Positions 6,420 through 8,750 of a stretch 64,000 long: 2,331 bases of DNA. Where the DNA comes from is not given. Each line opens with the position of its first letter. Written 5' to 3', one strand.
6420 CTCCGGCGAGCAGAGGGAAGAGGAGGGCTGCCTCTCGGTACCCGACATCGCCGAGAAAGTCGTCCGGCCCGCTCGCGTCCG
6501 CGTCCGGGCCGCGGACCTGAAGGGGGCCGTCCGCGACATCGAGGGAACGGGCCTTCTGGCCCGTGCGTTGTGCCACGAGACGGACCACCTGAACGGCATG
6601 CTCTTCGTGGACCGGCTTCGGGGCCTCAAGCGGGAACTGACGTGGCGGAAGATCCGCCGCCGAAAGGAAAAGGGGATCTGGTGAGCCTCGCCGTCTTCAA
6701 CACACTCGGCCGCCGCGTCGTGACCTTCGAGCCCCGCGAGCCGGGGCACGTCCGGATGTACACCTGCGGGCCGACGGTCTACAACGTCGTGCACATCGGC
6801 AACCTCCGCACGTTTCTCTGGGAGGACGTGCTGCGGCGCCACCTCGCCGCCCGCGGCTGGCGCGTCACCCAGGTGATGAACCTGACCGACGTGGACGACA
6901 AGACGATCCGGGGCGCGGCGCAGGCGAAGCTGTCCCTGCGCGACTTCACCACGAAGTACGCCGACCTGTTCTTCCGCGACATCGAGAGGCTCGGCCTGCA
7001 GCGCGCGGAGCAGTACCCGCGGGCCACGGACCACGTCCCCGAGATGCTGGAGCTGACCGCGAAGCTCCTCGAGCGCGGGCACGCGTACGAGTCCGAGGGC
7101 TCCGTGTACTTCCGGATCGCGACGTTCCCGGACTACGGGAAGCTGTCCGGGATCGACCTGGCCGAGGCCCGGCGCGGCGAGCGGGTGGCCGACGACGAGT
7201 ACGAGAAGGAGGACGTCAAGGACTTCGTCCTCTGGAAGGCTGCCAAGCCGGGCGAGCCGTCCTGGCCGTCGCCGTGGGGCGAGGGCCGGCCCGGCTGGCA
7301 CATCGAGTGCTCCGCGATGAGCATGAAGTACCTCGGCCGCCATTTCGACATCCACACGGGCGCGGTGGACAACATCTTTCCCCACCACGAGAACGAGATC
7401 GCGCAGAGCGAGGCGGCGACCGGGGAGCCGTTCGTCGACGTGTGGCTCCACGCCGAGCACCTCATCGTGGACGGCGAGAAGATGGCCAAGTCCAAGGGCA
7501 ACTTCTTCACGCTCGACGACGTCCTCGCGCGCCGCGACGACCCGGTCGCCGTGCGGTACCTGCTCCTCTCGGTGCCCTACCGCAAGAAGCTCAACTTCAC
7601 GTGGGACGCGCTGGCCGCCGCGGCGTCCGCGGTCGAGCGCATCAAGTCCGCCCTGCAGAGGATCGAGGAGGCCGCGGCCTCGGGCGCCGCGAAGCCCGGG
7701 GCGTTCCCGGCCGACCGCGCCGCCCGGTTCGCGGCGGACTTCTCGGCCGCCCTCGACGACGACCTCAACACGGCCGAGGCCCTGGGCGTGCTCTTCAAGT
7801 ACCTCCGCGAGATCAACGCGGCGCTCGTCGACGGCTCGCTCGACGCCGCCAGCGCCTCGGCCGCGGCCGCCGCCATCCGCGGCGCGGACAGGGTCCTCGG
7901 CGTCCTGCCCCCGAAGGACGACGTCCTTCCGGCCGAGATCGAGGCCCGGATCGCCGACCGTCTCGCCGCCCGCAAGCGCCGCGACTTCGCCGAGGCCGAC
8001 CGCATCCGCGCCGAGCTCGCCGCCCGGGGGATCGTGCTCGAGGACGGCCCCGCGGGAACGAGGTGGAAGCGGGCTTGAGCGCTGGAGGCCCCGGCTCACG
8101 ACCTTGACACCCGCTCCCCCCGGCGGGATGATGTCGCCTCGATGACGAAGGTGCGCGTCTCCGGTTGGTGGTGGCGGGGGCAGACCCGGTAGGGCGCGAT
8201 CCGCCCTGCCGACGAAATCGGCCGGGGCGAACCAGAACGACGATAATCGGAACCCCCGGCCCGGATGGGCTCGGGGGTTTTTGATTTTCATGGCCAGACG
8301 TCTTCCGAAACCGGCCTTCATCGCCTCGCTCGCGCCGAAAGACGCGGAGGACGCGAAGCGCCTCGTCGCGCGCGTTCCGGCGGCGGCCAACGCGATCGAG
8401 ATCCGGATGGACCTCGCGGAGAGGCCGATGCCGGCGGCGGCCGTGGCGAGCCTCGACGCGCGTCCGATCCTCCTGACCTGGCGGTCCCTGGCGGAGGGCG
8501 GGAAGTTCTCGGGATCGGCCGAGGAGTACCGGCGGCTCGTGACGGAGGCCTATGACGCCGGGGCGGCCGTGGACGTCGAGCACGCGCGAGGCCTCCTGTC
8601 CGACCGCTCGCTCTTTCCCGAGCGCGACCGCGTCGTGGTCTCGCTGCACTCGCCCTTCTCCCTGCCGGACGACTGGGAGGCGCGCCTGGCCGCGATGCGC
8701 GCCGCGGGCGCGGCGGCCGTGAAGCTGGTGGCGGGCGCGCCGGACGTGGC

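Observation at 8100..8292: Classical-looking trp attenuator: leader ORF with W-W-W codons plus terminator/antiterminator upstream of aroDE-trpEGDCFBA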

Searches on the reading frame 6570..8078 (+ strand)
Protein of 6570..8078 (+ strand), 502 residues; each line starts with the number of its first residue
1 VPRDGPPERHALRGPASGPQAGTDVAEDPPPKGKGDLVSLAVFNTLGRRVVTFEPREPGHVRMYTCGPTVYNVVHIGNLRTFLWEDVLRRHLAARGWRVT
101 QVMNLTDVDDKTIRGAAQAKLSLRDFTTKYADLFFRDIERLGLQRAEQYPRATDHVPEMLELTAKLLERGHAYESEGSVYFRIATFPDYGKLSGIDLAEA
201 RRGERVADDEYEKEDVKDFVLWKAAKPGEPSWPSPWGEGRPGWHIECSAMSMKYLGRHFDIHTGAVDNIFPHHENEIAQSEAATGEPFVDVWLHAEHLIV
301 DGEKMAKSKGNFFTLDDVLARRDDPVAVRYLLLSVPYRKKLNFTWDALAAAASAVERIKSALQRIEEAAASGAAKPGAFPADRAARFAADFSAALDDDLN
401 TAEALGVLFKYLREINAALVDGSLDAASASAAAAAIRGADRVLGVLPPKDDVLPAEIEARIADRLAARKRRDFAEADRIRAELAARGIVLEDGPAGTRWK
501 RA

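Call 7: search_protein_families(library=pfam, proteins=[window:6570-8078:+])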
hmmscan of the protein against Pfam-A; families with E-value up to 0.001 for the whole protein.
window:6570-8078:+ (502 aa): 6 families
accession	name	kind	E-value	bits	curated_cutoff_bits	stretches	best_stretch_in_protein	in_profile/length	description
PF01406.26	tRNA-synt_1e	-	1.9e-109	366.1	27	1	53-352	2-300/301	tRNA synthetases class I (C) catalytic domain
PF09190.17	DALR_2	-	5.5e-13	49.7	22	1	391-446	2-56/57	DALR domain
PF09334.17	tRNA-synt_1g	-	5.8e-11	42.2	20.1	1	271-350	294-373/391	tRNA synthetases class I (M)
PF23493.1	CysS_C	-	4.9e-07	30.2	23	1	452-499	3-50/51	Cysteinyl-tRNA ligase anticodon binding domain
PF01921.24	tRNA-synt_1f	-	8.7e-07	28.6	27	0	301-363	279-340/360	tRNA synthetases class I (K)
PF00133.28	tRNA-synt_1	-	0.00091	18.5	22.7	0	267-343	337-413/414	tRNA synthetases class I (I, L, M and V)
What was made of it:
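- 6570..8078 (+): cysS, the upstream neighbour. It is not part of the regulated unit. Pfam PF01406, PF09190 and PF23493 (call 7).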

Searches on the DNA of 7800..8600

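Call 3: search_rna_families(source=window, start=7800, end=8600, threshold=evalue, max_evalue=10, show_alignments=3)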
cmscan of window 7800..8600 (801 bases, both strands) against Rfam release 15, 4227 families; matches with E-value up to 10: 6.
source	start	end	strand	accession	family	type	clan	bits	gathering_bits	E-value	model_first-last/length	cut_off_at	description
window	8330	8387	-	RF02240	Xoo1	Gene; sRNA;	-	20.8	70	0.54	1-95/95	no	Xanthomonadaceae sRNA Xoo1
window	8138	8193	+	RF01276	sR53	Gene; snRNA; snoRNA; CD-box;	-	20.5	49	0.027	1-60/60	no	Small nucleolar RNA sR53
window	8504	8543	+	RF03165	2dG-II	Cis-reg; riboswitch;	CL00123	16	60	1.3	10-63/71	no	2dG-II purine riboswitch aptamer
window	8107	8184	+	RF01549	TB8Cs2H1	Gene; snRNA; snoRNA; HACA-box;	-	14.9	40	5.2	1-65/65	no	Trypanosomatid snoRNA TB8Cs2H1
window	8304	8327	-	RF01151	snoU82P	Gene; snRNA; snoRNA; CD-box;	-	12.2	42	2.2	1-55/55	no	Small nucleolar RNA U82P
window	8252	8289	-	RF02657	sot2652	Gene; sRNA;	-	10.9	61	9.6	124-160/187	no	Sense overlapping transcript RNA 2652 (sot)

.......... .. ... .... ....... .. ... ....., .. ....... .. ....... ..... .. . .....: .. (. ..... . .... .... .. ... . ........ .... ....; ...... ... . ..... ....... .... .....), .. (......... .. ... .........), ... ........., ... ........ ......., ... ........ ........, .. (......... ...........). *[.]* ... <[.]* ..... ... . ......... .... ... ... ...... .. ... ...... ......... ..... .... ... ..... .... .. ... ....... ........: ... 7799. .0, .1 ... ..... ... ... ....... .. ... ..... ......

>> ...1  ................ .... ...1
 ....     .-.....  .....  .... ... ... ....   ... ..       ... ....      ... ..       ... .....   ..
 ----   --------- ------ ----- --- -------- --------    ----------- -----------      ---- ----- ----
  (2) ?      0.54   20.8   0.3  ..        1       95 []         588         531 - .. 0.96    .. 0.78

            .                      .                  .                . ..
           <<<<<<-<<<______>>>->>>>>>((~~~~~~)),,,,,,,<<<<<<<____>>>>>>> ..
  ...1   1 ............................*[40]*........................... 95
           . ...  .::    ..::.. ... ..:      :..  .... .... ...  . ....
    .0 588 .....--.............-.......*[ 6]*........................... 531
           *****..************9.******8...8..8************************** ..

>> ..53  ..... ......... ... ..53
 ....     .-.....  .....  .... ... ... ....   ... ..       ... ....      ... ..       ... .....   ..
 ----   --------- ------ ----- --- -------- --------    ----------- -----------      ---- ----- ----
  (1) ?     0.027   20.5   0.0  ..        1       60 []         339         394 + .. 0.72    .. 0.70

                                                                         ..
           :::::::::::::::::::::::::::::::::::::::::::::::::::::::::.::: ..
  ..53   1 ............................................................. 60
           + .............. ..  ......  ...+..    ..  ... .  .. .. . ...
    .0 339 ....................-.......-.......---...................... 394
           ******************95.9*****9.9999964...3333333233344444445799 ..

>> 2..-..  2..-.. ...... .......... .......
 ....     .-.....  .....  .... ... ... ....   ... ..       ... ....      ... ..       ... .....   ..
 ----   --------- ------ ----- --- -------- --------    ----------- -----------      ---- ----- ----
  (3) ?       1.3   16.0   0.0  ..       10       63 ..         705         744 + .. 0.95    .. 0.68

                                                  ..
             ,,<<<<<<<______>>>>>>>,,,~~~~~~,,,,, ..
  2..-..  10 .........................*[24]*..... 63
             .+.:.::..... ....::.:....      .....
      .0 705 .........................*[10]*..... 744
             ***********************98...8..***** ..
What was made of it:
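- On Rfam Trp_leader (RF00513) and other curated leader families: cmscan of 7800-8600 at E<=10 returns only chance hits, none of them a leader family (call 3).
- On T-box riboswitch: No Rfam match at E<=10 (call 3).
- Closest known: Escherichia coli trp operon attenuator. Different: There is no sequence or structure homology: cmscan finds nothing, even at E<=10 (call 3).
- Rivals excluded: no Rfam family matches, even at E<=10 (call 3).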
